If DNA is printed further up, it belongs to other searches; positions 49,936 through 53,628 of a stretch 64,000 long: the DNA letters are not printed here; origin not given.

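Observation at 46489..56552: Three-gene methylase / HEPN-ATPase / helicase-nuclease defence operon with no classical restriction enzyme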

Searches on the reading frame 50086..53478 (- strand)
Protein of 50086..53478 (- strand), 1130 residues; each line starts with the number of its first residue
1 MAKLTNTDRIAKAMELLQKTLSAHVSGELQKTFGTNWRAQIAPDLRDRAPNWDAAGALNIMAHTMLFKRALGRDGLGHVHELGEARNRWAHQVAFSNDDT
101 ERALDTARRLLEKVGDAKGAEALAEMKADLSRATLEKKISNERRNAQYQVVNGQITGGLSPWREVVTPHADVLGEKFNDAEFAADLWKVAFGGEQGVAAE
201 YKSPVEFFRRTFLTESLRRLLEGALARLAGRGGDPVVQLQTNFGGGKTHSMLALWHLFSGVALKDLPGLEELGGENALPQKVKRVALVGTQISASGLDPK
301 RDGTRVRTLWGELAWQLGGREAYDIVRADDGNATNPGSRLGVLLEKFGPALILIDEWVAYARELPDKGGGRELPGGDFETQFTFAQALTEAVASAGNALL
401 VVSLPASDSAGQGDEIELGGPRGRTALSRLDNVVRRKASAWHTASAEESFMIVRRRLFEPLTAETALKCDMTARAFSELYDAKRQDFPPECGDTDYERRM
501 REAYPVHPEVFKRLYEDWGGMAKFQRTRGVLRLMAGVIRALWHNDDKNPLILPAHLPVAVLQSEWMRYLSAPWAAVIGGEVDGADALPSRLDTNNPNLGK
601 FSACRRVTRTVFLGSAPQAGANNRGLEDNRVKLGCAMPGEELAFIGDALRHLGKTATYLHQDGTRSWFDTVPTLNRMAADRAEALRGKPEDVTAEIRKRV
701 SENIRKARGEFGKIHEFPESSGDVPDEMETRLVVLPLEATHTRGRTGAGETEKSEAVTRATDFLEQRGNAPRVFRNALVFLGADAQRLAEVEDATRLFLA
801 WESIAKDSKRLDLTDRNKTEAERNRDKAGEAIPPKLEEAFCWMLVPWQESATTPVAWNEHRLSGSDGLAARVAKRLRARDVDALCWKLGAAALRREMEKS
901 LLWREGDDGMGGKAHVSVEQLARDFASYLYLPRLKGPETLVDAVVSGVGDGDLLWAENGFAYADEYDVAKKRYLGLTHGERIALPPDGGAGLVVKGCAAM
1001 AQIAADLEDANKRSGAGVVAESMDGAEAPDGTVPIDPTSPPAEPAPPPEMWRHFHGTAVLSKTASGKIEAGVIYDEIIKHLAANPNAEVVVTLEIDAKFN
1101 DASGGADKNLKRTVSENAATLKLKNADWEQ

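Call 6: search_protein_families(library=pfam, proteins=[window:50086-53478:-], max_evalue=0.01)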
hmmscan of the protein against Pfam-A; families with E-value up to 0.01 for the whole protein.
window:50086-53478:- (1130 aa): 2 families
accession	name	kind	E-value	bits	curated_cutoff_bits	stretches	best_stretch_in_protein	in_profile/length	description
PF04465.17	DUF499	-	1.2e-25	90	23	1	301-706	45-447/1024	Protein of unknown function (DUF499)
PF18731.6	HEPN_Swt1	-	2.1e-20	73.6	27.5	1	12-115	1-115/115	Swt1-like HEPN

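Call 7: search_protein_families(library=padloc, proteins=[window:50086-53478:-], max_evalue=0.001)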
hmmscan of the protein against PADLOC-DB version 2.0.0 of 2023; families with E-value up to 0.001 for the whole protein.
window:50086-53478:- (1130 aa): 2 families
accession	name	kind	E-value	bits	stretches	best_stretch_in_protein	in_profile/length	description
PDLC00662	HmaC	-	6e-272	903.1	1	159-1129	3-940/941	AAA+ ATPase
PDLC02192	DUF499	-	1.3e-31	107.3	1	206-848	37-630/1022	-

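Call 8: search_protein_families(library=ncbifam, proteins=[window:50086-53478:-], max_evalue=0.001)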
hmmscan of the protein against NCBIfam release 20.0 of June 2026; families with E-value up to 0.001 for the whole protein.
window:50086-53478:- (1130 aa): 1 family
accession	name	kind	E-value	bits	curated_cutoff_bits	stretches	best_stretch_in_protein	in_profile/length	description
NF042962.1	DUF499_antiphage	equivalog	6.9e-41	140.2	1200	1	204-942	35-723/1025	anti-phage-associated DUF499 domain-containing protein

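Call 28: find_related_loci(query=window:50086-53478:-, collection=genome_contigs, flank=10000)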
Query window:50086-53478:- (1130 aa) in genome_contigs; peptide patterns used: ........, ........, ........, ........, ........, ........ (x = any residue, [..] = any of these).
600 stretches matched a pattern (row limit reached: there are more); 589 encode a relative of the query (tblastn E <= 1e-3); the best 80 are kept; 80 distinct loci.
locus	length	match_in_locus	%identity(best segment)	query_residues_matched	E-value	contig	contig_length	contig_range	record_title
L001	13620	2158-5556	78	1-1129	0e+0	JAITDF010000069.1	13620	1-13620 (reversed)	MAG: Opitutaceae bacterium isolate Nm470_bin120 k119_2065960, whole genome shotgun sequence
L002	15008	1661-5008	48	4-1130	0e+0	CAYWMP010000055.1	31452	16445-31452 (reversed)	MAG TPA_asm: uncultured Desulfobacteraceae bacterium isolate SRP167671_co1_137 genome assembly, contig: NODE_1588_length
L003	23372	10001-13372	49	4-1130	0e+0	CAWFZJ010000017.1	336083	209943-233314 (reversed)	MAG: uncultured Verrucomicrobiae bacterium isolate MFD05379.bin.3.52 genome assembly, contig: contig_1190, whole genome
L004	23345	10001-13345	48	1-1130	0e+0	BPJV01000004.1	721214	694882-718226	MAG: Pirellulaceae bacterium KatS3mg111 DNA, contig_1517, whole genome shotgun sequence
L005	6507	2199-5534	49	4-1130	0e+0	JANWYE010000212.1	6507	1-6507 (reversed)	MAG: Chloroflexus sp. isolate SKYG63 NODE_212_length_6507_cov_43.060653, whole genome shotgun sequence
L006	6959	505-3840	50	4-1130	0e+0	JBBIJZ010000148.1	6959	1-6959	MAG: Verrucomicrobiales bacterium isolate ETS170220_bin_174 NODE_10206_length_6959_cov_21.248986, whole genome shotgun s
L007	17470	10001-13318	49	4-1129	0e+0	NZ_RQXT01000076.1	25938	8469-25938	Mesorhizobium tamadayense strain DSM 28320 76, whole genome shotgun sequence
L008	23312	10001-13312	49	4-1125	0e+0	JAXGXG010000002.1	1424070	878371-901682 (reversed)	MAG: Thermoguttaceae bacterium isolate AnMBR.bin485 bin485_2, whole genome shotgun sequence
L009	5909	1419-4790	48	4-1130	0e+0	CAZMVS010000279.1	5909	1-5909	MAG TPA_asm: uncultured Planctomycetales bacterium isolate SRP067234_co1_13 genome assembly, contig: k99_352597, whole g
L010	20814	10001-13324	49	5-1129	0e+0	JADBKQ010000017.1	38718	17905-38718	MAG: Limnochordaceae bacterium isolate Bu26 bin.26_contig17, whole genome shotgun sequence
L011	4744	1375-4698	49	4-1130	0e+0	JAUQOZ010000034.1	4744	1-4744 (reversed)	MAG: Chloroflexota bacterium isolate DRC.bins.10.201705 NODE_16313_length_4744_cov_5.32012, whole genome shotgun sequenc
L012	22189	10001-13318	47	1-1130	0e+0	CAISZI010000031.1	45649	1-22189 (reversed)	Candidatus Wirthbacteria bacterium isolate AlinenLipids_bin-4622 genome assembly, contig: bin-4622:31/66, whole genome s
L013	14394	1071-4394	47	4-1130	0e+0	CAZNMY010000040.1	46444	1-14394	MAG TPA_asm: uncultured Devosia sp. isolate SRP287051_co2_2 genome assembly, contig: NODE_1721_length_46444_cov_11.87997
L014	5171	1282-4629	47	4-1130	0e+0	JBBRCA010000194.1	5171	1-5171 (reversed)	MAG: Terriglobales bacterium isolate Co_metawrap_2379 Cmw_2379_k141_13133917_length_5171_cov_8.9873, whole genome shotgu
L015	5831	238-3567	48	4-1129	0e+0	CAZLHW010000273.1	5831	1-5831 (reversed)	MAG TPA_asm: uncultured Acidobacteriota bacterium isolate SRP167436_co1_235 genome assembly, contig: NODE_22964_length_5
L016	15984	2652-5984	49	4-1130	0e+0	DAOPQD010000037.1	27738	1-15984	MAG TPA_asm: Anaerolineae bacterium isolate AMR_MDS_1531 NODE_2215_length_27738_cov_52.115811, whole genome shotgun sequ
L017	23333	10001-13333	48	4-1130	0e+0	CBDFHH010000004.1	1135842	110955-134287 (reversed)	MAG: Alphaproteobacteria bacterium isolate ca720d0a-e3d3-44bd-b835-9e3e1a19867a genome assembly, contig: contig_4, whole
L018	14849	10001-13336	48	4-1130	0e+0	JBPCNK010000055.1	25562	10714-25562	MAG: Acidobacteriota bacterium isolate TH_ant_mag_128 S1Ck127_1757378_flag_0_multi_7.9972_len_25562, whole genome shotgu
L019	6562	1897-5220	47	4-1130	0e+0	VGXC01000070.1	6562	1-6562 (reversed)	MAG: Nitrospira sp. isolate M_DeepCast_65m_m2_155 M_DeepCast_65m_m2_155_Ga0194120_10021264, whole genome shotgun sequenc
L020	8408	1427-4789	47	5-1129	0e+0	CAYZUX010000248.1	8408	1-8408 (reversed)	MAG TPA_asm: uncultured bacterium isolate binchicken_co20_391 genome assembly, contig: NODE_15158_length_8408_cov_7.9316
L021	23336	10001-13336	47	4-1129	0e+0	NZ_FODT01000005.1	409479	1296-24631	Rhodopseudomonas pseudopalustris strain DSM 123, whole genome shotgun sequence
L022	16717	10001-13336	48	4-1130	0e+0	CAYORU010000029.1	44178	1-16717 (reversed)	MAG TPA_asm: uncultured Steroidobacteraceae bacterium isolate binchicken_co276_88 genome assembly, contig: NODE_832_leng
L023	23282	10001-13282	48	4-1129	0e+0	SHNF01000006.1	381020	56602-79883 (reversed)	MAG: Planctomycetota bacterium isolate Bin8 c_000000000005, whole genome shotgun sequence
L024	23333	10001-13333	49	4-1130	0e+0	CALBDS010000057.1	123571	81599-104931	MAG TPA_asm: uncultured Rhodospirillaceae bacterium isolate SRR3330203_bin.128_CONCOCT_v1.1_MAG genome assembly, contig:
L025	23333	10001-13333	48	4-1129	0e+0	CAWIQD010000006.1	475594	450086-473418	MAG: uncultured Acidobacteriota bacterium isolate MFD01721.bin.1.17 genome assembly, contig: contig_14876, whole genome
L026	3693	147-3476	49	4-1129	0e+0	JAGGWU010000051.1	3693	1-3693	MAG: Candidatus Bipolaricaulota bacterium isolate AUK134 PB_MBMC_088_c_000000000153, whole genome shotgun sequence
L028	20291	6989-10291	49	4-1129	0e+0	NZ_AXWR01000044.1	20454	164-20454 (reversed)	Meiothermus taiwanensis DSM 14542 H572DRAFT_scaffold00041.41_C, whole genome shotgun sequence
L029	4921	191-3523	48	4-1129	0e+0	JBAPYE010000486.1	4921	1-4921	MAG: Desulfobacterales bacterium isolate MFD00100_ilm_asm_bin18 k127_216870, whole genome shotgun sequence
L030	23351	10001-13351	48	4-1130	0e+0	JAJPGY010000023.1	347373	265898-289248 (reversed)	MAG: Proteobacteria bacterium isolate Centralia_MAG_122 k107_17247255, whole genome shotgun sequence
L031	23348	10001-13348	46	4-1129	0e+0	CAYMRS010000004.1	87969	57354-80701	MAG TPA_asm: uncultured Nitrospiraceae bacterium isolate binchicken_co266_261 genome assembly, contig: NODE_604_length_8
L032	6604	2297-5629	48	4-1129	0e+0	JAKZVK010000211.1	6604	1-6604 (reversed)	MAG: Bryobacterales bacterium isolate Langseth_MAG_00109 Langseth_MAG_00109_000000000211, whole genome shotgun sequence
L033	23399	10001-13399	47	4-1129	0e+0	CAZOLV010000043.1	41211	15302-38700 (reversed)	MAG TPA_asm: uncultured Anaerolineae bacterium isolate binchicken_co16_159 genome assembly, contig: NODE_1571_length_412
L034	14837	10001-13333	49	5-1129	0e+0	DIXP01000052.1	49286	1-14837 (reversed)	MAG TPA_asm: Chloroflexi bacterium UBA6077 UBA6077_contig_2932, whole genome shotgun sequence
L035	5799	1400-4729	48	4-1130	0e+0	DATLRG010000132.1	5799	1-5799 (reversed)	MAG TPA_asm: Chloroflexota bacterium isolate SMAG_U13898 k141_121705, whole genome shotgun sequence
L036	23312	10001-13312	48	4-1130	0e+0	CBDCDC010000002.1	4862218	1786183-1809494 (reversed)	MAG: Candidatus Latescibacterota bacterium isolate a5674b02-4162-4bfe-8498-4cf7be1abab7 genome assembly, contig: contig_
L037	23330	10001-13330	46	4-1130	0e+0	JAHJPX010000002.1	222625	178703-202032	MAG: Gammaproteobacteria bacterium isolate Old_saline_rock_biofilm.mb.15 Old_saline_rock_bi.mb.15_k141_11296, whole geno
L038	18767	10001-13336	48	4-1129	0e+0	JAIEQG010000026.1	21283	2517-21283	MAG: Burkholderiales bacterium isolate co.spades.DASTOOL.2.5kb_123 c_000000437643, whole genome shotgun sequence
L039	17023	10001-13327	46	4-1130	0e+0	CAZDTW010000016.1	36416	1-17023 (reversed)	MAG TPA_asm: uncultured Methanobacterium sp. isolate binchicken_co22_99 genome assembly, contig: NODE_1232_length_36416_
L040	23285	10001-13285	48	4-1130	0e+0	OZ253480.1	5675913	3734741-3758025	MAG: uncultured Candidatus Binatia bacterium isolate 01c1d691-c9b9-4499-9944-1e5a173e9d55 genome assembly, chromosome: 1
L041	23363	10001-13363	47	4-1130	0e+0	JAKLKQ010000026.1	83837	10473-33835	MAG: Planctomycetota bacterium isolate MAG.432 MAG.432-NODE_26_length_83837_cov_5.623388, whole genome shotgun sequence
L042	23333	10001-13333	48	4-1130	0e+0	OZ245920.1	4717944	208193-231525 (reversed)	MAG: Pacificispira sp. isolate 43e0e648-b908-4bb6-a9bc-4fcf75b264f0 genome assembly, chromosome: 1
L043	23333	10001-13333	47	1-1130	0e+0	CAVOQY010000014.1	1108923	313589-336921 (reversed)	MAG: uncultured delta proteobacterium isolate MFD09964.bin.1.284 genome assembly, contig: contig_8259, whole genome shot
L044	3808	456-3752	47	4-1130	0e+0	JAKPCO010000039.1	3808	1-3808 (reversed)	MAG: Methanobacteriota archaeon isolate JPMR_maxbin.022_sub k141_484201, whole genome shotgun sequence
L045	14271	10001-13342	47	4-1130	0e+0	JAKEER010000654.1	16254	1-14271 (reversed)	MAG: Acidobacteria bacterium isolate PMV_1.51 PMV_1.51.k101_1058269, whole genome shotgun sequence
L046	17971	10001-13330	47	4-1129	0e+0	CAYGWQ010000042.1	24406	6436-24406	MAG TPA_asm: uncultured Acidobacteriota bacterium isolate ERP119294_co3_343 genome assembly, contig: NODE_1038_length_24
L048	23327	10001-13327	47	4-1129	0e+0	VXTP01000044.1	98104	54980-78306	MAG: Gemmatimonadetes bacterium isolate SB0665_bin_8 NODE_148_length_98104_cov_13.961244, whole genome shotgun sequence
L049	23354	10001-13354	46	4-1130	0e+0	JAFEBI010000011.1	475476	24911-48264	MAG: Nitrospira sp. isolate KAN-bin2 Nitrospira-sp.-KAN-bin2__11__length-475476, whole genome shotgun sequence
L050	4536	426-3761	47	4-1130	0e+0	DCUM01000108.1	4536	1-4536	MAG TPA_asm: bacterium UBA2214 isolate UBA2214 UBA2214_contig_47358, whole genome shotgun sequence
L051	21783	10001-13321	46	5-1130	0e+0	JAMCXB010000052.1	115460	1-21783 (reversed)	MAG: Bacteroidetes bacterium isolate FK_Sedi_B_Bin.45 NODE_242_length_115460_cov_9.82594, whole genome shotgun sequence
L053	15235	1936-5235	48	4-1129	0e+0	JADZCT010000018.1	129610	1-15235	MAG: Gemmatimonadaceae bacterium isolate SJ733 c_000000687001, whole genome shotgun sequence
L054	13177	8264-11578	47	1-1129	0e+0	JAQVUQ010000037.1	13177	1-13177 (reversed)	MAG: bacterium isolate STF1_6 NODE_13699_length_13177_cov_3.020153_Sandtown_F1, whole genome shotgun sequence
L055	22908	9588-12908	46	4-1130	0e+0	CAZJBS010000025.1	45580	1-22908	MAG TPA_asm: uncultured Bacteroidota bacterium isolate binchicken_co16_299 genome assembly, contig: NODE_1337_length_455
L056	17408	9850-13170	48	4-1129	0e+0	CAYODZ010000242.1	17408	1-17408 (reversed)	MAG TPA_asm: uncultured Gammaproteobacteria bacterium isolate binchicken_co31_113 genome assembly, contig: k141_4065553,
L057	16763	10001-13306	49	4-1129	0e+0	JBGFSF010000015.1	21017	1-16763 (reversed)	MAG: Pseudomonadota bacterium isolate BA1A30.2019.Bin.39 NODE_1408_length_21017_cov_10.299435, whole genome shotgun sequ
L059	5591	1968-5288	46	4-1130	0e+0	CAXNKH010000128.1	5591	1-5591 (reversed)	MAG: Burkholderiales bacterium isolate TH-11nov19-99 genome assembly, contig: TH-11nov19-C36004, whole genome shotgun se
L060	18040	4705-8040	47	4-1130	0e+0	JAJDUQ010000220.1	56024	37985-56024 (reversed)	MAG: Gammaproteobacteria bacterium isolate jk18x1bzbins.85 k141_136028, whole genome shotgun sequence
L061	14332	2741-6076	46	4-1130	0e+0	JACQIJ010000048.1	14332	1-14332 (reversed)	MAG: Proteobacteria bacterium isolate NC_groundwater_1122_Ag_S-0.1um_56_24 S_p1_S3_coassembly_k141_573736, whole genome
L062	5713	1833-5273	46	5-1130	0e+0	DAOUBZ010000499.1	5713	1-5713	MAG TPA_asm: Chloroflexaceae bacterium isolate H71_758 k91_438489, whole genome shotgun sequence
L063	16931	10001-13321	47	4-1130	0e+0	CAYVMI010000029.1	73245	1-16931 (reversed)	MAG TPA_asm: uncultured Desulfobacterales bacterium isolate SRP167671_co2_52 genome assembly, contig: NODE_426_length_73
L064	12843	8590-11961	47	4-1130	0e+0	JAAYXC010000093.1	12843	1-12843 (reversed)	MAG: Bacillota bacterium isolate AS02xzSISU_37 11731_AS02, whole genome shotgun sequence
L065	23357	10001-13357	47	4-1130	0e+0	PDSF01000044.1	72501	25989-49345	MAG: Planctomycetota bacterium isolate DOLJORAL78_63_9 DolJOral78_scaffold_321, whole genome shotgun sequence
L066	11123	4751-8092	46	4-1130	0e+0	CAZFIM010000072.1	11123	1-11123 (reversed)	MAG TPA_asm: uncultured Dehalococcoidales bacterium isolate binchicken_co27_241 genome assembly, contig: NODE_10390_leng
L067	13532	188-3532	47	4-1129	0e+0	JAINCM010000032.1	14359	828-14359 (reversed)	MAG: Chloroflexus sp. isolate BIN1 5217, whole genome shotgun sequence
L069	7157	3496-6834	48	5-1130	0e+0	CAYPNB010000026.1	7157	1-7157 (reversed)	MAG TPA_asm: uncultured bacterium isolate binchicken_co40_90 genome assembly, contig: NODE_4340_length_7157_cov_29.27119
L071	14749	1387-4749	47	4-1129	0e+0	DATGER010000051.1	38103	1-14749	MAG TPA_asm: Chloroflexota bacterium isolate SMAG_U9707 k141_127006, whole genome shotgun sequence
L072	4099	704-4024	48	5-1130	0e+0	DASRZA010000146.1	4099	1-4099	MAG TPA_asm: Armatimonadota bacterium isolate SMAG_U13960 k141_1608797, whole genome shotgun sequence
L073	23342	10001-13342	47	4-1129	0e+0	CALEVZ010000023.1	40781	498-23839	MAG: uncultured bacterium isolate R1_Bin_METABAT__272_1 genome assembly, contig: c_000002194585, whole genome shotgun se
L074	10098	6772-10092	46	4-1130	0e+0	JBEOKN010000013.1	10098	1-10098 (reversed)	MAG: Azonexus sp. isolate mt_I.16 NODE_2437_length_10098_cov_25.952006, whole genome shotgun sequence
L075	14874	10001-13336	47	5-1130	0e+0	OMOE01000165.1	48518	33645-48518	Syntrophobacter sp. SbD1 strain Peat soil MAG SbD1 genome assembly, contig: SBDP1_Contig_83, whole genome shotgun sequen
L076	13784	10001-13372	46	4-1130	0e+0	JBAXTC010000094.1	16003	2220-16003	MAG: Verrucomicrobiota bacterium isolate ELA625 MAG625_94, whole genome shotgun sequence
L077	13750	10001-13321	48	4-1130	0e+0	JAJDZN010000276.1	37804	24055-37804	MAG: Bryobacterales bacterium isolate jk18x40bins.51 k141_1191363, whole genome shotgun sequence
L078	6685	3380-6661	46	4-1130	0e+0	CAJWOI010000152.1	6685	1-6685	MAG TPA_asm: uncultured Alphaproteobacteria bacterium isolate ERR599062_bin.76_MetaBAT_v2.12.1_MAG genome assembly, cont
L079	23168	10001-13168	49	52-1130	0e+0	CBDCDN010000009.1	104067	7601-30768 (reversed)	MAG: Longimicrobiaceae bacterium isolate 34105c47-3baa-434c-b996-47e796af8917 genome assembly, contig: contig_9, whole g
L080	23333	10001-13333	46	4-1129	0e+0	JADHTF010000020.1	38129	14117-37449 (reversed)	MAG: Chlorobium phaeobacteroides isolate BS150m-G13 BS-150m-C848, whole genome shotgun sequence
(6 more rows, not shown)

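Call 43: search_protein_families(library=pfam, proteins=[L001:9384-11111:-, L001:11184-13076:+, L001:11121-13115:-, L001:9042-10172:+, L001:10526-11827:+], max_evalue=0.001)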
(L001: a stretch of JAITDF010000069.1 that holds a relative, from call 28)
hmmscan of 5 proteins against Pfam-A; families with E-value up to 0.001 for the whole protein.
L001:9384-11111:- (575 aa): 0 families

L001:11184-13076:+ (630 aa): 2 families
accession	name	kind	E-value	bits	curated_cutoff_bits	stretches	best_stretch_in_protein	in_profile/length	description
PF09822.16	ABC_transp_aux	-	9.1e-48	163.4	34.7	1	171-470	1-264/288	ABC-type uncharacterized transport system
PF23357.1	DUF7088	-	3.6e-25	88.6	27.8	1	37-135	3-104/105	Domain of unknown function (DUF7088)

L001:11121-13115:- (664 aa): 0 families

L001:9042-10172:+ (376 aa): 2 families
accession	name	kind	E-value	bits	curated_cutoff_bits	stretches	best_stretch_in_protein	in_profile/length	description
PF00005.33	ABC_tran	-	5.5e-29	102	25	1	153-296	2-136/137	ABC transporter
PF13304.12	AAA_21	-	1.1e-08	35.9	27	1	265-330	234-303/304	AAA domain, putative AbiEii toxin, Type IV TA system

L001:10526-11827:+ (433 aa): 0 families

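Call 53: search_solved_structures(query=window:50086-53478:-, max_evalue=0.01)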
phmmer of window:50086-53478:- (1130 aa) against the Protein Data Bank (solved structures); distinct sequences matched with E-value up to 0.01: 0.
